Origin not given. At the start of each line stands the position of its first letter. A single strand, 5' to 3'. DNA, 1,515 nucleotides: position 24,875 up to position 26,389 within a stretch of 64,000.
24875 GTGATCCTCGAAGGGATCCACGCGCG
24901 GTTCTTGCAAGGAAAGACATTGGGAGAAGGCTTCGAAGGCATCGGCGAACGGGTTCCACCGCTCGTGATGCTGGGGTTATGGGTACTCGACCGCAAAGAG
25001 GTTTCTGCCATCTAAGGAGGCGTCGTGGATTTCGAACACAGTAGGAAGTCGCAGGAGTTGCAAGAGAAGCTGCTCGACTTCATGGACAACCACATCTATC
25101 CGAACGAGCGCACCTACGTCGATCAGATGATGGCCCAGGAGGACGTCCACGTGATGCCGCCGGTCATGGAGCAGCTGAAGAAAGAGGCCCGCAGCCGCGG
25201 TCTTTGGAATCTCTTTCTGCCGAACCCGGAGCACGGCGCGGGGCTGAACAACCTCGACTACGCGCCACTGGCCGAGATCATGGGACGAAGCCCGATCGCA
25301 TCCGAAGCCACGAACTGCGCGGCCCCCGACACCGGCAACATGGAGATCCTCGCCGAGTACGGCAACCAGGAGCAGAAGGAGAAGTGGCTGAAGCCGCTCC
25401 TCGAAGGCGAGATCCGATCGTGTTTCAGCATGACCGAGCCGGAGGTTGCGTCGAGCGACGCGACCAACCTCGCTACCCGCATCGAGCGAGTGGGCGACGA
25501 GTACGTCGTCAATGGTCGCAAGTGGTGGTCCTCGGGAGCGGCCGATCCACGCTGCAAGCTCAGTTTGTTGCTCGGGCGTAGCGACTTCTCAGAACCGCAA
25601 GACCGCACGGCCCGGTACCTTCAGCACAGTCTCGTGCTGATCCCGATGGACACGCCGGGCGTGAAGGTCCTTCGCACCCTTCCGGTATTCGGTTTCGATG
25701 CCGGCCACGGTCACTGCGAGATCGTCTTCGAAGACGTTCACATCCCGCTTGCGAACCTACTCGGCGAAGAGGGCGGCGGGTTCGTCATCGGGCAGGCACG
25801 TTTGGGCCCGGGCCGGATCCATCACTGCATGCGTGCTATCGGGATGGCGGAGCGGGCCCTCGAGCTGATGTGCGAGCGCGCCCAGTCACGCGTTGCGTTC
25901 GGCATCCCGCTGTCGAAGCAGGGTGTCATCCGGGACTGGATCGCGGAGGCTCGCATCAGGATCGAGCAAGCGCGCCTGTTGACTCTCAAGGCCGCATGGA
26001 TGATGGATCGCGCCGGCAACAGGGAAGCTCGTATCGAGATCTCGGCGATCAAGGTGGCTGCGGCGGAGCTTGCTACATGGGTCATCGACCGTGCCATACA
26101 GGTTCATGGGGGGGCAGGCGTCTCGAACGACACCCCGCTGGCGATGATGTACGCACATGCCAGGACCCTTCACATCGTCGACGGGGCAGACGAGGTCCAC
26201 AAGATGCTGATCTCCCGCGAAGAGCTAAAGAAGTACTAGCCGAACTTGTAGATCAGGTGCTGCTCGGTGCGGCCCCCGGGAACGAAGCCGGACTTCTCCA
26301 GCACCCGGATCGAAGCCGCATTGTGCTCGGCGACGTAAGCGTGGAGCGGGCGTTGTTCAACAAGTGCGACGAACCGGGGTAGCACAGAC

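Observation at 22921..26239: PTE-like lactonase + APH kinase + ACAD10/11-like dehydrogenase: candidate lactone / 4-hydroxyacyl-CoA catabolic module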

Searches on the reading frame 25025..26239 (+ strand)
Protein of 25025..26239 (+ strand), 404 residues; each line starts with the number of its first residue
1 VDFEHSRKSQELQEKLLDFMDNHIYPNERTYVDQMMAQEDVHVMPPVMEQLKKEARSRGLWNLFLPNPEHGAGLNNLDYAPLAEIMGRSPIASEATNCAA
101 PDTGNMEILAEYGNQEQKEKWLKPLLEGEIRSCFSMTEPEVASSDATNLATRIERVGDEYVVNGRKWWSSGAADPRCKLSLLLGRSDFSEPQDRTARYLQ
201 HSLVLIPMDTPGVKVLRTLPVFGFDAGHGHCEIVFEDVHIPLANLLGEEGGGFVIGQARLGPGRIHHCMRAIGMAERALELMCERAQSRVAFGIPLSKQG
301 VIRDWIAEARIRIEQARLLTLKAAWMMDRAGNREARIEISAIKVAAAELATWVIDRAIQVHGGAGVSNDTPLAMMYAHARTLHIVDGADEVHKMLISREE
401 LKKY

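Call 3: search_protein_families(library=pfam, proteins=[window:25025-26239:+])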
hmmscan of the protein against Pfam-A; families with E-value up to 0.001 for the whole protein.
window:25025-26239:+ (404 aa): 4 families
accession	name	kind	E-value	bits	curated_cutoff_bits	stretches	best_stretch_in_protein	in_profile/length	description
PF00441.29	Acyl-CoA_dh_1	-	1.2e-37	129.8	22.4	1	250-399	1-148/150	Acyl-CoA dehydrogenase, C-terminal domain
PF02770.24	Acyl-CoA_dh_M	-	7.7e-19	68.1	33.3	1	133-238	1-97/97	Acyl-CoA dehydrogenase, middle domain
PF08028.16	Acyl-CoA_dh_2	-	1.8e-13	51.4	22.7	1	266-373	2-117/134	Acyl-CoA dehydrogenase, C-terminal domain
PF02771.21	Acyl-CoA_dh_N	-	4.7e-12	46.7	22.9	1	9-129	4-113/113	Acyl-CoA dehydrogenase, N-terminal domain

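Call 4: search_protein_families(library=ncbifam, proteins=[window:25025-26239:+])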
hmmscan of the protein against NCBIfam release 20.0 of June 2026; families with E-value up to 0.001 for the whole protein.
window:25025-26239:+ (404 aa): 21 families
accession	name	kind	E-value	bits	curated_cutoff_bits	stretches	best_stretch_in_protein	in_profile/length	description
NF042972.1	AcrlCoAredClosAcrC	equivalog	4.9e-53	180.1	640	1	1-401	1-377/378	acryloyl-CoA reductase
NF045552.1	GlutCoADH_Des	equivalog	3.8e-41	141.6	470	1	1-401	1-380/387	glutaryl-CoA dehydrogenase Acd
NF008997.0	PRK12341.1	equivalog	1.2e-39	136.5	537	1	101-404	88-380/382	acyl-CoA dehydrogenase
TIGR03207.1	cyc_hxne_CoA_dh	equivalog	5e-38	130.8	575.35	1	64-400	50-371/372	cyclohexanecarboxyl-CoA dehydrogenase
NF042439.1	SulpropCoADesulf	equivalog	7.6e-38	130.2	600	1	54-401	32-371/379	3-sulfinopropanoyl-CoA desulfinase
NF043006.1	CyhCrbnylCoADH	equivalog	2.5e-36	125.5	650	1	92-402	81-377/380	cyclohexane-1-carbonyl-CoA dehydrogenase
NF045652.1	ProlPCPDhRedW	equivalog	2.2e-35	122.2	650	1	54-398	39-371/376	L-prolyl-[peptidyl-carrier protein] dehydrogenase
NF053553.1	prodigi_MBC_PigA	equivalog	3e-35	122.1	500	1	1-399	1-378/381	prodigiosin MBC biosynthesis dehydrogenase PigA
NF058590.1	AcCoDHFadEBacil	equivalog_domain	3.6e-34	118.2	600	1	11-403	27-413/586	acyl-CoA dehydrogenase FadE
NF002885.1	PRK03354.1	equivalog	1e-28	100.5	540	1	53-404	44-377/378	crotonobetainyl-CoA dehydrogenase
TIGR03204.1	pimC_large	equivalog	1.1e-20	73.9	623.85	1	109-396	100-388/395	pimeloyl-CoA dehydrogenase large subunit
NF052270.1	Staph_DH_FadE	equivalog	1.1e-20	73.8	600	2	113-173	121-181/400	acyl-CoA dehydrogenase FadE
NF007000.1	PRK09463.1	subfamily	3e-16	58.9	600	2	8-150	39-176/726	acyl-CoA dehydrogenase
TIGR03203.1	pimD_small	equivalog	1.7e-14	53.7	652.7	1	109-376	97-352/378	pimeloyl-CoA dehydrogenase small subunit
NF009586.0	PRK13026.1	subfamily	5.6e-14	51.4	608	1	9-149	75-210/777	acyl-CoA dehydrogenase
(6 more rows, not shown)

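Call 9: search_solved_structures(query=window:25025-26239:+, show_alignments=2)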
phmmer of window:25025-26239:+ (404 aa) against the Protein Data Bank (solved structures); distinct sequences matched with E-value up to 0.001: 96 (the best 60 are shown).
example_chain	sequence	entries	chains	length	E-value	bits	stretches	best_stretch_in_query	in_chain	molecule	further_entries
2wbi_A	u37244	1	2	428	1.2e-128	432.7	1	3-402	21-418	ACYL-COA DEHYDROGENASE FAMILY MEMBER 11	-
4hr3_A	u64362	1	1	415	6.9e-127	426.8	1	1-404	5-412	Putative acyl-CoA dehydrogenase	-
8v3u_A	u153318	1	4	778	1.1e-125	422.9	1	3-402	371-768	Acyl-Coenzyme A dehydrogenase family, member 11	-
8v3v_A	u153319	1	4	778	5.4e-125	420.6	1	3-402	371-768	Acyl-Coenzyme A dehydrogenase family, member 11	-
2vig_A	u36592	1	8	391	1.1e-47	166.1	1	37-404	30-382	SHORT-CHAIN SPECIFIC ACYL-COA DEHYDROGENASE,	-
7y0a_A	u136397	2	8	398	2.2e-47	165.1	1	37-404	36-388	Short-chain specific acyl-CoA dehydrogenase, mitochondrial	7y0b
8sgs_A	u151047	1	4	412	2.4e-47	164.9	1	37-404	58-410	Short-chain specific acyl-CoA dehydrogenase, mitochondrial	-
1jqi_A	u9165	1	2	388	1.9e-46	162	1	37-404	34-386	short chain acyl-CoA dehydrogenase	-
1ukw_A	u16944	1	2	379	2.1e-44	155.3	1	41-400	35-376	acyl-CoA dehydrogenase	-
5ol2_C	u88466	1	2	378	2.4e-43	151.8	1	5-401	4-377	Acyl-CoA dehydrogenase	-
3mdd_A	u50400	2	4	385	2.3e-40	142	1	51-404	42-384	MEDIUM CHAIN ACYL-COA DEHYDROGENASE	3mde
1udy_A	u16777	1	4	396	2.5e-40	141.9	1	51-404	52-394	Acyl-CoA dehydrogenase, medium-chain specific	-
4u83_A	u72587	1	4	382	6e-40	140.6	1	54-398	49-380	Acyl-CoA dehydrogenase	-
1ege_A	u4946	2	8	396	1.2e-39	139.6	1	52-404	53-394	MEDIUM CHAIN ACYL-COA DEHYDROGENASE | Acyl-CoA dehydrogenase, medium-chain specific, mitochondrial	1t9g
2a1t_A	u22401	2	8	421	1.4e-39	139.3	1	52-404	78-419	Acyl-CoA dehydrogenase, medium-chain specific, mitochondrial precursor | Medium-chain specific acyl-CoA dehydrogenase, mitochondrial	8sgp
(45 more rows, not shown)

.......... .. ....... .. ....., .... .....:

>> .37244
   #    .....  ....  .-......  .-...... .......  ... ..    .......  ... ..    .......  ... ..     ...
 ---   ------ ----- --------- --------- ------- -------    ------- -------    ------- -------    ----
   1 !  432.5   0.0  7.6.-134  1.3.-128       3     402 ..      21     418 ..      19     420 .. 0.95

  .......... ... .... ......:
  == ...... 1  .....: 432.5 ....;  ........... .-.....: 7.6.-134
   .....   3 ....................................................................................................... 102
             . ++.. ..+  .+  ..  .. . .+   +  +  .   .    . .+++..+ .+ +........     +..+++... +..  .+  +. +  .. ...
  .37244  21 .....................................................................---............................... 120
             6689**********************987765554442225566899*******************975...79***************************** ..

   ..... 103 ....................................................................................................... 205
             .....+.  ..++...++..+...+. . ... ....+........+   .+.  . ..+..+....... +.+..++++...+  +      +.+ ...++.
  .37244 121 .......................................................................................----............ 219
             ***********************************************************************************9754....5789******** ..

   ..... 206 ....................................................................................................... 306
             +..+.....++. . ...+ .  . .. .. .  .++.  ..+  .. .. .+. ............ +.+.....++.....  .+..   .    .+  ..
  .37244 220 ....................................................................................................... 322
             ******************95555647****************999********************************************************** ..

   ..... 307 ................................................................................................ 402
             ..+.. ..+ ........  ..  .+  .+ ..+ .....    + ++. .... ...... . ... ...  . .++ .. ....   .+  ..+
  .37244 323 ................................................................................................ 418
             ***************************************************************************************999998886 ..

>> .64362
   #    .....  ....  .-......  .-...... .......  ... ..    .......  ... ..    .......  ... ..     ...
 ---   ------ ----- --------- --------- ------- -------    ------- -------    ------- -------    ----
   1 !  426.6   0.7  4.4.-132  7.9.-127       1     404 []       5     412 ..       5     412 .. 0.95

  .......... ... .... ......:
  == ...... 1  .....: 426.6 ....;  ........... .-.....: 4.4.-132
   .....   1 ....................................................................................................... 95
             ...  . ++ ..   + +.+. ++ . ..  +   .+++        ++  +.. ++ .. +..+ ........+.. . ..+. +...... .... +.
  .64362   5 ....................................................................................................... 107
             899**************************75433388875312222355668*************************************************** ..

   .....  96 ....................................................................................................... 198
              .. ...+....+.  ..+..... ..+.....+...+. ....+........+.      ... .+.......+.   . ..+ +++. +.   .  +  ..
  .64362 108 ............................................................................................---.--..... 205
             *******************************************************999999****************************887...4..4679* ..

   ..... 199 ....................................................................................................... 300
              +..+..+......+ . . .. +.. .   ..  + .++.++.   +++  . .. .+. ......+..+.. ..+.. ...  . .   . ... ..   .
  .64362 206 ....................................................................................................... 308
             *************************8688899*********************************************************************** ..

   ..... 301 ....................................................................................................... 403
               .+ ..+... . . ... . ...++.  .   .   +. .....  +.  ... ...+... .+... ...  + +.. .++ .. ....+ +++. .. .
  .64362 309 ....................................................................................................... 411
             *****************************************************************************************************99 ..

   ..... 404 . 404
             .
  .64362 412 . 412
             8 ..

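Call 39: find_homologous_proteins(query=window:25025-26239:+)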
Query window:25025-26239:+ (404 aa): 8000 proteins with E <= 0.001 among 8000 candidates; the best 120 are listed.
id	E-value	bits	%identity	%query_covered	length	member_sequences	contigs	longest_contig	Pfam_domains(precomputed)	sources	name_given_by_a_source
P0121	1.0e-272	922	100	100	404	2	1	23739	PF02770.25,PF00441.30,PF08028.17,PF02771.22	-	-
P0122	3.8e-247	838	90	100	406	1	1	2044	PF02770.25,PF00441.30,PF08028.17,PF02771.22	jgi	jgi:acyl-CoA dehydrogenase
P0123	1.9e-231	786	82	100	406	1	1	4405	PF02770.25,PF00441.30,PF08028.17,PF02771.22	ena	-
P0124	2.6e-229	779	82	100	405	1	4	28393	PF02770.25,PF00441.30,PF08028.17,PF02771.22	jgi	jgi:acyl-CoA dehydrogenase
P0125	7.8e-224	761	80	100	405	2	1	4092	PF02770.25,PF00441.30,PF08028.17,PF02771.22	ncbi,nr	ncbi:MAG TPA: acyl-CoA dehydrogenase family protein [Actinomycetota bacterium]|nr:acyl-CoA dehydroge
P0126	9.8e-223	757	81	100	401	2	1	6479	PF02770.25,PF00441.30,PF08028.17,PF02771.22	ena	-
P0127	5.0e-222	755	82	100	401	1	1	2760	PF02770.25,PF00441.30,PF08028.17,PF02771.22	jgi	jgi:acyl-CoA dehydrogenase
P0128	6.5e-222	755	81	100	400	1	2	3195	PF02770.25,PF00441.30,PF08028.17,PF02771.22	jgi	jgi:acyl-CoA dehydrogenase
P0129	2.1e-221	753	81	100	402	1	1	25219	PF02770.25,PF00441.30,PF08028.17,PF02771.22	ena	-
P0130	6.9e-221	751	81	100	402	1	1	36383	PF02770.25,PF00441.30,PF08028.17,PF02771.22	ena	-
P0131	8.3e-221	751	82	100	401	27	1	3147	PF02770.25,PF00441.30,PF08028.17,PF02771.22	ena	-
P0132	9.3e-221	751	80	100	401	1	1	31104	PF02770.25,PF00441.30,PF08028.17,PF02771.22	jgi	jgi:acyl-CoA dehydrogenase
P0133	1.3e-220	750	80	100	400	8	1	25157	PF02770.25,PF00441.30,PF08028.17,PF02771.22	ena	-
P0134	1.6e-220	750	80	100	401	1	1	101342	PF02770.25,PF00441.30,PF08028.17,PF02771.22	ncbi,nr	ncbi:MAG: acyl-CoA dehydrogenase [Actinobacteria bacterium]|nr:acyl-CoA dehydrogenase [Actinomycetot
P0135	2.0e-220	750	80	100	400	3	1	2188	PF02770.25,PF00441.30,PF08028.17,PF02771.22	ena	-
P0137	2.7e-220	749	81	100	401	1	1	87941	PF02770.25,PF00441.30,PF08028.17,PF02771.22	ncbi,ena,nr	ncbi:MAG TPA: acyl-CoA dehydrogenase family protein [Actinomycetota bacterium]|nr:acyl-CoA dehydroge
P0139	3.4e-220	749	79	100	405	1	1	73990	PF02770.25,PF00441.30,PF08028.17,PF02771.22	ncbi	-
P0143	5.7e-219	745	81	100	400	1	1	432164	PF02770.25,PF00441.30,PF08028.17,PF02771.22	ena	-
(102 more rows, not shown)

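Call 40: find_encoding_contigs(protein=P0124, flank=7000, max_places=1)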
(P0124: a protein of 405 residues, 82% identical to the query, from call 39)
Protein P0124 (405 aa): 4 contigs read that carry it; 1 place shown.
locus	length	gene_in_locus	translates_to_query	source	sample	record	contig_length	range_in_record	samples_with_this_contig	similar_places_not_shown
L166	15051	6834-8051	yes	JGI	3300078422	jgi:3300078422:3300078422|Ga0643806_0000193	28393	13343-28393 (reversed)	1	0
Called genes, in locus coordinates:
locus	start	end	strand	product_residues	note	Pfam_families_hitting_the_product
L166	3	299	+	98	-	?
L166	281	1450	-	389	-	PF05977:MFS_3 (weak), PF00083:Sugar_tr, PF07690:MFS_1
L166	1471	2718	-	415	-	PF02771:Acyl-CoA_dh_N, PF02770:Acyl-CoA_dh_M, PF00441:Acyl-CoA_dh_1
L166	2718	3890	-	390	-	PF02771:Acyl-CoA_dh_N, PF02770:Acyl-CoA_dh_M (weak), PF00441:Acyl-CoA_dh_1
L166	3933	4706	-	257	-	PF00106:adh_short, PF08659:KR (weak), PF13561:adh_short_C2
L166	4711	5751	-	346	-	PF02126:PTE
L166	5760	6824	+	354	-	PF01636:APH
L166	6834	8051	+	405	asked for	PF02771:Acyl-CoA_dh_N, PF02770:Acyl-CoA_dh_M, PF00441:Acyl-CoA_dh_1, PF08028:Acyl-CoA_dh_2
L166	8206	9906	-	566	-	PF00296:Bac_luciferase, PF02036:SCP2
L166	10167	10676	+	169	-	PF00440:TetR_N, PF19344:TetR_C_32, PF21943:TetR_C_46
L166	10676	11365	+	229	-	-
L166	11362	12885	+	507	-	PF13458:Peripla_BP_6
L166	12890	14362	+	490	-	-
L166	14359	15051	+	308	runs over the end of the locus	PF02653:BPD_transp_2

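Call 41: find_encoding_contigs(protein=P0129, flank=7000, max_places=1)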
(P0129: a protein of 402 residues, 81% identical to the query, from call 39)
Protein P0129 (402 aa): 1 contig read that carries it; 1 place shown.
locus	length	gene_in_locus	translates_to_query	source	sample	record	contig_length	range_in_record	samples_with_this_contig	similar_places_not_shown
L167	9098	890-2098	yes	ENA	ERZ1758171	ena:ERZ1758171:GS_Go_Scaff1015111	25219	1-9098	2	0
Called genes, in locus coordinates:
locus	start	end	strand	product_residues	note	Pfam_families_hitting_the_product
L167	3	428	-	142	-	?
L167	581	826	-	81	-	-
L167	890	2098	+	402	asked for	PF02771:Acyl-CoA_dh_N, PF02770:Acyl-CoA_dh_M, PF00441:Acyl-CoA_dh_1, PF08028:Acyl-CoA_dh_2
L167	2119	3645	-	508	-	PF00884:Sulfatase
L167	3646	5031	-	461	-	-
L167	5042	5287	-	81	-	-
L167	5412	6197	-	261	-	PF00106:adh_short, PF13561:adh_short_C2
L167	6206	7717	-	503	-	PF00743:FMO-like, PF01266:DAO (faint), PF07992:Pyr_redox_2 (weak), PF13450:NAD_binding_8, PF13738:Pyr_redox_3, PF13434:Lys_Orn_oxgnase (weak)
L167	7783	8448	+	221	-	PF00440:TetR_N, PF19344:TetR_C_32, PF21943:TetR_C_46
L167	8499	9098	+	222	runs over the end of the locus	-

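Call 42: find_encoding_contigs(protein=P0130, flank=7000, max_places=1)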
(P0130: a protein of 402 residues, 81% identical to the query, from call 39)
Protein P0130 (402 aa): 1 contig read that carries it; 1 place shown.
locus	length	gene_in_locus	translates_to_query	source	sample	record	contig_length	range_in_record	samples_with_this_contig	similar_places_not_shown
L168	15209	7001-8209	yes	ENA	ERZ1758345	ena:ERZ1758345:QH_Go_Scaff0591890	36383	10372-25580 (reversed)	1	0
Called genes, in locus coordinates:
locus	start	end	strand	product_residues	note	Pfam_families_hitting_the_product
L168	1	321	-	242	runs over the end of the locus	-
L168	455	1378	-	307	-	-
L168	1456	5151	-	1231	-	PF13620:CarboxypepD_reg (faint), PF02369:Big_1, PF09134:Invasin_D3, PF16640:Big_3_5 (weak)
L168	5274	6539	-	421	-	PF07995:GSDH (faint), PF01436:NHL (faint), PF22807:TrAA12 (faint), PF23500:DUF7133 (weak)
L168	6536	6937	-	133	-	-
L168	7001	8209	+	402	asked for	PF02771:Acyl-CoA_dh_N, PF02770:Acyl-CoA_dh_M, PF00441:Acyl-CoA_dh_1, PF08028:Acyl-CoA_dh_2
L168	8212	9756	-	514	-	PF00884:Sulfatase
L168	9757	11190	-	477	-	-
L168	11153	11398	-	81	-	-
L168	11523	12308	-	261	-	PF00106:adh_short, PF13561:adh_short_C2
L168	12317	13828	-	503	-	PF00743:FMO-like, PF01266:DAO (faint), PF07992:Pyr_redox_2 (weak), PF13450:NAD_binding_8, PF13738:Pyr_redox_3, PF13434:Lys_Orn_oxgnase (weak)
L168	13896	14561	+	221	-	PF00440:TetR_N, PF19344:TetR_C_32, PF21943:TetR_C_46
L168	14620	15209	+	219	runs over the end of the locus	-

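Call 43: find_encoding_contigs(protein=P0134, flank=7000, max_places=1)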
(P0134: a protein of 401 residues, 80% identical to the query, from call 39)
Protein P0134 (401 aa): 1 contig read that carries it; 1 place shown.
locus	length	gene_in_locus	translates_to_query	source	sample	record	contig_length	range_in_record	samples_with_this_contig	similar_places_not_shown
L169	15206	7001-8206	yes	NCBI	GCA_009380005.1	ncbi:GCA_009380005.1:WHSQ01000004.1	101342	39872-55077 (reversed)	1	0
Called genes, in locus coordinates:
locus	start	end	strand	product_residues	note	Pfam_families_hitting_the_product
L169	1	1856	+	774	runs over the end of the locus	PF01627:Hpt, PF02895:H-kinase_dim (weak), PF02518:HATPase_c, PF01584:CheW, PF00072:Response_reg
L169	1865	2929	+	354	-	PF00072:Response_reg, PF01339:CheB_methylest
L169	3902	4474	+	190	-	-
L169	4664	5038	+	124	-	PF09413:DUF2007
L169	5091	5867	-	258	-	PF00106:adh_short, PF01370:Epimerase (weak), PF08659:KR (weak), PF13561:adh_short_C2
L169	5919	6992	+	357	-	PF01636:APH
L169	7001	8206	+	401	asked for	PF02771:Acyl-CoA_dh_N, PF02770:Acyl-CoA_dh_M, PF00441:Acyl-CoA_dh_1, PF08028:Acyl-CoA_dh_2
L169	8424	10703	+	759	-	-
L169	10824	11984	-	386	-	PF06224:AlkZ-like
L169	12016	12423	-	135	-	PF00072:Response_reg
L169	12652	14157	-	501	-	PF01266:DAO, PF13450:NAD_binding_8 (weak), PF00355:Rieske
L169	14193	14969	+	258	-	PF13354:Beta-lactamase2 (weak)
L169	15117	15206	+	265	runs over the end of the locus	-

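Call 44: find_encoding_contigs(protein=P0137, flank=7000, max_places=1)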
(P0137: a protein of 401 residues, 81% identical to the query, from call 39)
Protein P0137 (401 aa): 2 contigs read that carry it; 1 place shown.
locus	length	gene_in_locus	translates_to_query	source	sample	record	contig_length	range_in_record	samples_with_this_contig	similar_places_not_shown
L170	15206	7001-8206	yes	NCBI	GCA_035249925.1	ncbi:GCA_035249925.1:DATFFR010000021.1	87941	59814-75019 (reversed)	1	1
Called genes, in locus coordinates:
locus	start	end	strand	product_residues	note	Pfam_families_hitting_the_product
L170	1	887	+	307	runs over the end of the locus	PF04069:OpuAC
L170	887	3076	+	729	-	PF01569:PAP2, PF01163:RIO1 (weak), PF00069:Pkinase (weak)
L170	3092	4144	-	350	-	PF03706:LPG_synthase_TM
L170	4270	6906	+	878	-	PF13271:DUF4062, PF00931:NB-ARC (weak), PF25872:HTH_77 (weak), PF13424:TPR_12 (faint)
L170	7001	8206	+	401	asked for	PF02771:Acyl-CoA_dh_N, PF02770:Acyl-CoA_dh_M, PF00441:Acyl-CoA_dh_1, PF08028:Acyl-CoA_dh_2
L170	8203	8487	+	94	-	PF02148:zf-UBP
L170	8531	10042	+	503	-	PF00501:AMP-binding, PF13193:AMP-binding_C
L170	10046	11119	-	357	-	PF00989:PAS, PF08448:PAS_4, PF13426:PAS_9, PF08447:PAS_3 (weak), PF00512:HisKA, PF02518:HATPase_c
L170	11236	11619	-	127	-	PF00085:Thioredoxin, PF13098:Thioredoxin_2 (weak), PF13905:Thioredoxin_8 (faint)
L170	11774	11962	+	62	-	-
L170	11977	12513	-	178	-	PF12867:DinB_2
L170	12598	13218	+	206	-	PF02230:Abhydrolase_2 (weak), PF12146:Hydrolase_4 (faint), PF00326:Peptidase_S9 (faint)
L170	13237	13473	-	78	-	PF00512:HisKA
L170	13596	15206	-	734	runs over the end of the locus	PF03176:MMPL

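Call 45: find_encoding_contigs(protein=P0143, flank=7000, max_places=1)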
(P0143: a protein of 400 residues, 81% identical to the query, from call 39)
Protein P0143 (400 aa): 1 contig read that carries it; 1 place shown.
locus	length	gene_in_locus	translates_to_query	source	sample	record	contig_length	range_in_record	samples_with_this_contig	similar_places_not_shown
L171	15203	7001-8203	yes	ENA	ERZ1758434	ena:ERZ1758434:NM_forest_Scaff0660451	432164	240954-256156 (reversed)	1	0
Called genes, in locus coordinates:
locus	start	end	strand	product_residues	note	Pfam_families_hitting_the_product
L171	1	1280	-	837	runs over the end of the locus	-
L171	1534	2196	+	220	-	PF03070:TENA_THI-4, PF14518:Haem_oxygenas_2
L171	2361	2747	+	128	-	PF00072:Response_reg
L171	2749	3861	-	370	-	-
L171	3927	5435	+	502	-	PF00501:AMP-binding, PF13193:AMP-binding_C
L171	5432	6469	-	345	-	PF08240:ADH_N, PF00107:ADH_zinc_N, PF13602:ADH_zinc_N_2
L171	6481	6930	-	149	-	PF01575:MaoC_dehydratas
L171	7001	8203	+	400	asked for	PF02771:Acyl-CoA_dh_N, PF02770:Acyl-CoA_dh_M, PF00441:Acyl-CoA_dh_1, PF08028:Acyl-CoA_dh_2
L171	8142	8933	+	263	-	-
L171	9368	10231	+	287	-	PF13191:AAA_16 (weak), PF13401:AAA_22 (weak), PF00004:AAA, PF07724:AAA_2 (weak), PF07726:AAA_3 (faint), PF07728:AAA_5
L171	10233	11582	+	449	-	PF05762:VWA_CoxE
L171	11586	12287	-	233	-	PF22564:HAAS (weak), PF06271:RDD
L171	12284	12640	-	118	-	PF13601:HTH_34 (weak), PF03551:PadR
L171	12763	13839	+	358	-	PF18306:LDcluster4, PF03641:Lysine_decarbox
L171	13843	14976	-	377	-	-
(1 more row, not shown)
